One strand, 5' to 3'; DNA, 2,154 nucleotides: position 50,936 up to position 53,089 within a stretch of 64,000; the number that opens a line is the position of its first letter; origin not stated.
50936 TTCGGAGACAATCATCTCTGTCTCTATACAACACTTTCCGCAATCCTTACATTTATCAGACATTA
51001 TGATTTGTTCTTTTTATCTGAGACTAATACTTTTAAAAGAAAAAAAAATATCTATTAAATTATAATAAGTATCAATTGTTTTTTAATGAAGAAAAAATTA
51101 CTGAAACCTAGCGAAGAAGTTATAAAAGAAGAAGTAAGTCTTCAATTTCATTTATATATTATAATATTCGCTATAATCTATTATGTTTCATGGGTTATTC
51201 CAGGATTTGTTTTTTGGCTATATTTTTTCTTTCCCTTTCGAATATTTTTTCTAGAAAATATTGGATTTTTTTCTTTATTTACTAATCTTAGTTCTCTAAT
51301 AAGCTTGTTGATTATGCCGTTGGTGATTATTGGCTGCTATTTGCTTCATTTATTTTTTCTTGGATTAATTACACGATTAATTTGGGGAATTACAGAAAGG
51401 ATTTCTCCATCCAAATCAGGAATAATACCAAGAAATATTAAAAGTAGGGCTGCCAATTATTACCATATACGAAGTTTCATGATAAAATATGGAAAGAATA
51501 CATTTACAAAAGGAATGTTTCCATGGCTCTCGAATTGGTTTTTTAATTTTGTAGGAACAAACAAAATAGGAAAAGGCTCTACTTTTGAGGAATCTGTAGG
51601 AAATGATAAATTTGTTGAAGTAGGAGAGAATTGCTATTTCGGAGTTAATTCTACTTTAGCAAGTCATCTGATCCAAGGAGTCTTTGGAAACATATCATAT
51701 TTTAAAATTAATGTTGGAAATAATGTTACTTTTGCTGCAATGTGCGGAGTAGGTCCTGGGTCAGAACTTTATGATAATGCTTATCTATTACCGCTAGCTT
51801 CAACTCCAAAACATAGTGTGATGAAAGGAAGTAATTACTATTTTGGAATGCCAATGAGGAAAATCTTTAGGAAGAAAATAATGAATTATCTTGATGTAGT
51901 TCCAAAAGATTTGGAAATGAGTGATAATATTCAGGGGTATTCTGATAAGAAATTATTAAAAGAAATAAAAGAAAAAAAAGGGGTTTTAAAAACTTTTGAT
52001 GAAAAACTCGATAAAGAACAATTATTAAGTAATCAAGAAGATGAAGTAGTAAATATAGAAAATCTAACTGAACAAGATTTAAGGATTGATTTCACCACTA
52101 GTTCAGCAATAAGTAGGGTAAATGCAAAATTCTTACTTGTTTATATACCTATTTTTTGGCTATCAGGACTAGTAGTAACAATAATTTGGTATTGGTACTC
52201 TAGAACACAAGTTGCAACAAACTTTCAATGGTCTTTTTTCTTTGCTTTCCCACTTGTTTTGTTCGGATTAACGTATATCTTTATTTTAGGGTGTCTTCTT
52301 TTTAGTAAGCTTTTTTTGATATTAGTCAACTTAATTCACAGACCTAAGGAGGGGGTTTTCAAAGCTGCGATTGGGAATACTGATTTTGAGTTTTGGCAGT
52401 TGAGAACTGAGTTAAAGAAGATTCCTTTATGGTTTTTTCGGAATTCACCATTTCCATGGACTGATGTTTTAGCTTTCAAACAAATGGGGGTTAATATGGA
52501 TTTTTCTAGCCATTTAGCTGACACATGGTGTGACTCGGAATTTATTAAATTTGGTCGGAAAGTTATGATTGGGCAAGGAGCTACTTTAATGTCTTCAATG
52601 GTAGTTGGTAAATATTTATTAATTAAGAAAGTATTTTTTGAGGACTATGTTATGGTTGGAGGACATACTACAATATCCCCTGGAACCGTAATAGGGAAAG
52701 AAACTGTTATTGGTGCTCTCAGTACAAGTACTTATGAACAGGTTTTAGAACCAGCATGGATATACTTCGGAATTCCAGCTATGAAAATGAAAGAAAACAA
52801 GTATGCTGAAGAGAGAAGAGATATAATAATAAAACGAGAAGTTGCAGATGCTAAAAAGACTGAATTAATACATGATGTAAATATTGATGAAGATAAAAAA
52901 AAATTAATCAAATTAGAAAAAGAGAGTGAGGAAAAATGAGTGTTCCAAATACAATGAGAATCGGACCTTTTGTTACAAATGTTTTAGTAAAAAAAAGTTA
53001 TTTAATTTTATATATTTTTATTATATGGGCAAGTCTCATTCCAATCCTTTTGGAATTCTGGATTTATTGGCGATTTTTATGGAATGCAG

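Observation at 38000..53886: Three loci of stand-alone (TM hairpin + left-handed beta-helix) x3 modules, resembling the polymerising half of epsilon-poly-lysine synthetase without its A/T domains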

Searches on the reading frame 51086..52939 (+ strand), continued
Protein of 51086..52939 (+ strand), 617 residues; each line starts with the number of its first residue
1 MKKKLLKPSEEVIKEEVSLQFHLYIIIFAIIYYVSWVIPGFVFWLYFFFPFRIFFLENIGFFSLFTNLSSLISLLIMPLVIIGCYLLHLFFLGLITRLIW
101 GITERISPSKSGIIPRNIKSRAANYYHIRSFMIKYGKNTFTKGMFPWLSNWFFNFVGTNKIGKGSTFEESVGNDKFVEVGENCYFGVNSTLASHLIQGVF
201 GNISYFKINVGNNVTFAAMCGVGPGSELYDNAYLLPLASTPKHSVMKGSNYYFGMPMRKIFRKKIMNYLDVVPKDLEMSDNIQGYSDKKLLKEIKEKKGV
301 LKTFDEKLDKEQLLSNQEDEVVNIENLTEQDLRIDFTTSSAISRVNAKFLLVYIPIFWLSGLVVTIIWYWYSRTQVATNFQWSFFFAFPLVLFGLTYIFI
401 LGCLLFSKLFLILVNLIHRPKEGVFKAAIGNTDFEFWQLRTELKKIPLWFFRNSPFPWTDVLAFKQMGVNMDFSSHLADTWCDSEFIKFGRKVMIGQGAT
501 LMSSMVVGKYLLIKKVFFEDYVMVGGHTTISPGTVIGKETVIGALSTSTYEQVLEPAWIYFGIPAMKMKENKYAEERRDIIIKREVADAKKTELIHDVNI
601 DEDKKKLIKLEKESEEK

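Call 53: predict_structure(alignment_id=A5)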
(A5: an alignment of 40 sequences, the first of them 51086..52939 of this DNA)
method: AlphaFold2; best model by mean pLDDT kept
length: 617 residues; sequences in the alignment: 40
mean_pLDDT: 66.8   pTM: 0.63
mean pLDDT of the five models: 66.8, 62.6, 61.8, 61.4, 61.0
residues with pLDDT >= 90: 17; 70-90: 323; 50-70: 130; < 50: 147
segments of 3 or more residues with pLDDT < 50: 1-19, 109-119, 194-204, 255-271, 275-286, 299-322, 329-343, 576-600, 609-617
pLDDT, mean of each block of 10 residues (from residue 1): 33 37 70 84 84 80 83 84 88 86 63 39 58 73 75 82 73 66 74 44 58 75 75 69 65 45 42 44 49 52 31 34 49 36 58 82 81 69 77 84 90 90 80 85 80 69 84 71 77 75 74 86 79 87 78 85 78 51 32 37 56 43
secondary structure, 60 per line:
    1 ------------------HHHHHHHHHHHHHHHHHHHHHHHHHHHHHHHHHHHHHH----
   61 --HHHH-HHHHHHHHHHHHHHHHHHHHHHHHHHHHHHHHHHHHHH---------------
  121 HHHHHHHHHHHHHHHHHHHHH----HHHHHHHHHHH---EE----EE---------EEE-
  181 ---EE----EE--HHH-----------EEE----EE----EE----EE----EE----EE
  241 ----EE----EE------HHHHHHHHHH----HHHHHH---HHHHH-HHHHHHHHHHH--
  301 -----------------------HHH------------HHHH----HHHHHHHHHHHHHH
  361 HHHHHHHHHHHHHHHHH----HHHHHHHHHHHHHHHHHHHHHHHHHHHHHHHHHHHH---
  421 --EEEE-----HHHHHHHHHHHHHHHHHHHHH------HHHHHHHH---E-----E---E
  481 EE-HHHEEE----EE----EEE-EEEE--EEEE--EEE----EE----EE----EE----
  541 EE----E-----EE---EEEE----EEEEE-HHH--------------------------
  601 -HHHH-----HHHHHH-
elements in order: H19-56 H63-66 H68-105 H121-141 H146-156 E177-179 E208-210 H259-268 H273-278 H282-286 H288-298 H339-342 H347-377 H382-417 E423-426 H432-452 H459-466 E480-482 E487-489 E500-502 E504-507 E510-513 E516-518 E558-561 E566-570 H602-605 H611-616
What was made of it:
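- On Hexapeptide-repeat (LbH) acyltransferase superfamily (PF00132 / trimeric LpxA-like): The AF2 model shows LbH strands (call 53).
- The AF2 model has 2 TM helices, 2 junction helices and an LbH per module (call 53).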

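Call 57: fold_search(model_id=the predicted structure, library=pdb)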
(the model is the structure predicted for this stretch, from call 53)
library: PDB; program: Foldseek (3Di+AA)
matches with E <= 10: 544; with E <= 0.001: 58
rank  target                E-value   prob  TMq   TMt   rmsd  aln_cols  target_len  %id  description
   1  3nz2_J                2.0e-05  1.00  0.20  0.58   4.2       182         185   16  Crystal Structure of Hexapeptide-Repeat containing-Acetyltransferase VCA0836 Complexed with Acetyl Co Enzyme A from Vi (released 2010-08-04)
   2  3vbi_A                3.0e-05  1.00  0.13  0.43   1.7       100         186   24  Crystal Structure of AntD, an N-acyltransferase from Bacillus cereus in complex with dTDP-4-amino-4,6-dideoxyglucose a (released 2012-01-25)
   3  1kqa_A                3.4e-05  1.00  0.20  0.53   4.8       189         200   18  GALACTOSIDE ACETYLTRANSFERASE IN COMPLEX WITH COENZYME A (released 2002-04-10)
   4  3nz2_I                4.1e-05  1.00  0.21  0.60   4.1       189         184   17  Crystal Structure of Hexapeptide-Repeat containing-Acetyltransferase VCA0836 Complexed with Acetyl Co Enzyme A from Vi (released 2010-08-04)
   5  3vbl_E                4.8e-05  1.00  0.11  0.35   6.9       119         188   20  Crystal Structure of the S84C mutant of AntD, an N-acyltransferase from Bacillus cereus in complex with dTDP-4-amino-4 (released 2012-01-25)
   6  3ftt                  5.3e-05  1.00  0.20  0.56   4.5       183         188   15  Crystal Structure of the galactoside O-acetyltransferase from Staphylococcus aureus (released 2009-03-03)
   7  1kru_A                6.2e-05  1.00  0.19  0.52   5.1       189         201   17  Galactoside Acetyltransferase in Complex with IPTG and Coenzyme A (released 2002-04-10)
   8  4egg_C                6.6e-05  1.00  0.19  0.57   5.6       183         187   16  Computationally Designed Self-assembling tetrahedron protein, T310 (released 2012-05-30)
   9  7ra4_A                7.7e-05  1.00  0.13  0.31  16.5       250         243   16  Crystal structure of Neisseria gonorrhoeae serine acetyltransferase (CysE) in complex with serine (released 2021-08-04)
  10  3vbk_A                8.1e-05  1.00  0.14  0.44   2.3       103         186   24  Crystal Structure of the S84A mutant of AntD, an N-acyltransferase from Bacillus cereus in complex with dTDP-4-amino-4 (released 2012-01-25)
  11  4dcl                  8.1e-05  1.00  0.19  0.56   5.1       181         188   16  Computationally Designed Self-assembling tetrahedron protein, T308, Crystallized in space group F23 (released 2012-06-06)
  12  3vbj_C                8.5e-05  1.00  0.14  0.43   2.3       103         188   24  Crystal Structure of AntD, an N-acyltransferase from Bacillus cereus in complex with dTDP and 3-hydroxybutyryl-CoA (released 2012-01-25)
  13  4isx_B                8.9e-05  1.00  0.20  0.60   5.1       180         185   20  The crystal structure of maltose o-acetyltransferase from clostridium difficile 630 in complex with acetyl-coa (released 2013-01-30)
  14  3srt_A                9.9e-05  1.00  0.20  0.59   3.8       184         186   17  The crystal structure of a maltose O-acetyltransferase from Clostridium difficile 630 (released 2011-08-03)
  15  3vbp_C                1.0e-04  1.00  0.13  0.43   1.8       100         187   24  Crystal Structure of the D94N mutant of AntD, an N-acyltransferase from Bacillus cereus in complex with dTDP and Coenz (released 2012-01-25)
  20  3nz2_C                1.7e-04  1.00  0.19  0.55   4.4       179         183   17  Crystal Structure of Hexapeptide-Repeat containing-Acetyltransferase VCA0836 Complexed with Acetyl Co Enzyme A from Vi (released 2010-08-04)
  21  3nz2_A                1.7e-04  1.00  0.20  0.58   4.6       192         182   16  Crystal Structure of Hexapeptide-Repeat containing-Acetyltransferase VCA0836 Complexed with Acetyl Co Enzyme A from Vi (released 2010-08-04)
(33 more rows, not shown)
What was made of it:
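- On Hexapeptide-repeat (LbH) acyltransferase superfamily (PF00132 / trimeric LpxA-like): Foldseek gives probability 1.0 to 3nz2, 1kqa and 3vbi (call 57).
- Foldseek matches are CoA-dependent LbH acyltransferases (call 57).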

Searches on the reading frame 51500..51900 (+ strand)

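Call 73: search_solved_structures(query=window:51500-51900:+, max_evalue=10, show_alignments=5)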
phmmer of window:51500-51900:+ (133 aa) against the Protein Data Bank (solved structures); distinct sequences matched with E-value up to 10: 7.
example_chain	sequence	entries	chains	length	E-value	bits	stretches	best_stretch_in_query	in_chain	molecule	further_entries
4e75_A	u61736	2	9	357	0.00067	23.5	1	29-114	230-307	UDP-3-O-acylglucosamine N-acyltransferase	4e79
7ar9_z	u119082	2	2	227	0.0088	19.9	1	70-122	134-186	CA3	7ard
1kqa_A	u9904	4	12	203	0.062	17.2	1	9-96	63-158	GALACTOSIDE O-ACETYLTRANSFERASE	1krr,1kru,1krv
3hjj_A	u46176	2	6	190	0.57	14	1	39-101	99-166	Maltose O-acetyltransferase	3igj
6ag8_C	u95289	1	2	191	0.78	13.6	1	39-101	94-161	Maltose O-acetyltransferase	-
1l9y_A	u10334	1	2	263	0.81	13.5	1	28-108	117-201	FEZ-1 b-lactamase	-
1ocx_A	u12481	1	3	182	0.94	13.3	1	39-98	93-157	MALTOSE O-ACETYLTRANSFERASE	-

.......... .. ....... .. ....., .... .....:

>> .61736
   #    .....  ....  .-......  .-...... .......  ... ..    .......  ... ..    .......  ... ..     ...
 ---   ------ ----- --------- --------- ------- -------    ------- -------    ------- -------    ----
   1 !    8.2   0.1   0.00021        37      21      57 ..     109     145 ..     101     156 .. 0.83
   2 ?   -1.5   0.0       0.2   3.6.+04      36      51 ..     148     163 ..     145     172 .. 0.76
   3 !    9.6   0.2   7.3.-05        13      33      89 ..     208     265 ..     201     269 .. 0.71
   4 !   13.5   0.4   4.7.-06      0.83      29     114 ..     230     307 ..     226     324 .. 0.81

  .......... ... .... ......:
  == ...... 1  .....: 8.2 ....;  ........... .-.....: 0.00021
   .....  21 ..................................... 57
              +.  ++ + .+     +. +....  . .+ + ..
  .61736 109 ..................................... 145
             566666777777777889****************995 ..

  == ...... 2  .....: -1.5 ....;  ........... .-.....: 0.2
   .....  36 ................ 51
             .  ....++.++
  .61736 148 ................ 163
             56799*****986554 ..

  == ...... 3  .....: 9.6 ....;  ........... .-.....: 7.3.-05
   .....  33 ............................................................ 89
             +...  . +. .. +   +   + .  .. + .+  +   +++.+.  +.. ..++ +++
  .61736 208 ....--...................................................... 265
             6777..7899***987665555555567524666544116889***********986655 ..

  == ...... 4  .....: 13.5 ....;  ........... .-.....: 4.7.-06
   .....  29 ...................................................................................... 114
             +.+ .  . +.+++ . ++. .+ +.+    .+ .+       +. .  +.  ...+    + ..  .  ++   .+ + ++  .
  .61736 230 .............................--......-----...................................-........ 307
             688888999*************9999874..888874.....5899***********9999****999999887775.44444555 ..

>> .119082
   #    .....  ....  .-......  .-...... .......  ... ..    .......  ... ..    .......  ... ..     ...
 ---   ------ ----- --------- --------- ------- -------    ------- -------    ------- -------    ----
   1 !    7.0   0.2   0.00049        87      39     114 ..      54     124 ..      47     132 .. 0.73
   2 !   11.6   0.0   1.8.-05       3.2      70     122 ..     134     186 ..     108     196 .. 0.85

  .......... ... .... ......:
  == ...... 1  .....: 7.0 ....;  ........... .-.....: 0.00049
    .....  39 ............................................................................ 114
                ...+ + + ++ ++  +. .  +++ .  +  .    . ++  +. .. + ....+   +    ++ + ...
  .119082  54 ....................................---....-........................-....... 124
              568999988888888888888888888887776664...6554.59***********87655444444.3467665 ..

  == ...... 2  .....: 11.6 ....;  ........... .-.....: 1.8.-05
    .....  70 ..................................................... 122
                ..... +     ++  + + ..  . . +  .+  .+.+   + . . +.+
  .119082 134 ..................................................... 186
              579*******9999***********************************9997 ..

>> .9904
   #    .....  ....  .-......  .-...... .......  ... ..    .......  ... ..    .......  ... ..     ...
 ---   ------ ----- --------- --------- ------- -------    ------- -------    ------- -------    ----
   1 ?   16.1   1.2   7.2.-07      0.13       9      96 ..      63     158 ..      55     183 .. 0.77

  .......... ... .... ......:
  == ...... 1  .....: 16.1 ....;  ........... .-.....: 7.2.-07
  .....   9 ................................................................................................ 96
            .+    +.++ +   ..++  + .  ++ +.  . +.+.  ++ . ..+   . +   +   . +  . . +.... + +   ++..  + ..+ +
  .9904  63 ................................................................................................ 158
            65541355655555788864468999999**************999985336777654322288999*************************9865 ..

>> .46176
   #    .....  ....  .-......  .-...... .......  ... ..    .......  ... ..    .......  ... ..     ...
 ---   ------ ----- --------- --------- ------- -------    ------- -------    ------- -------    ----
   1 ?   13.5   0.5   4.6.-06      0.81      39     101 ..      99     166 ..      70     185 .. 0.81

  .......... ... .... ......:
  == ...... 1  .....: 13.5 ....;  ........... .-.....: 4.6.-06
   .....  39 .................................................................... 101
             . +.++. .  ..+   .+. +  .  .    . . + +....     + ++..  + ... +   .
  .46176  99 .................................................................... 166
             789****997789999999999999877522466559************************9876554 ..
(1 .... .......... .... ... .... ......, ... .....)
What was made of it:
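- On Hexapeptide-repeat (LbH) acyltransferase superfamily (PF00132 / trimeric LpxA-like): It aligns with LacA TGHP and MAT ATHP, but through weak pairwise matches (E 0.06-0.9, call 73).
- It aligns with LacA TG-H-P and MAT AT-H-P (call 73).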
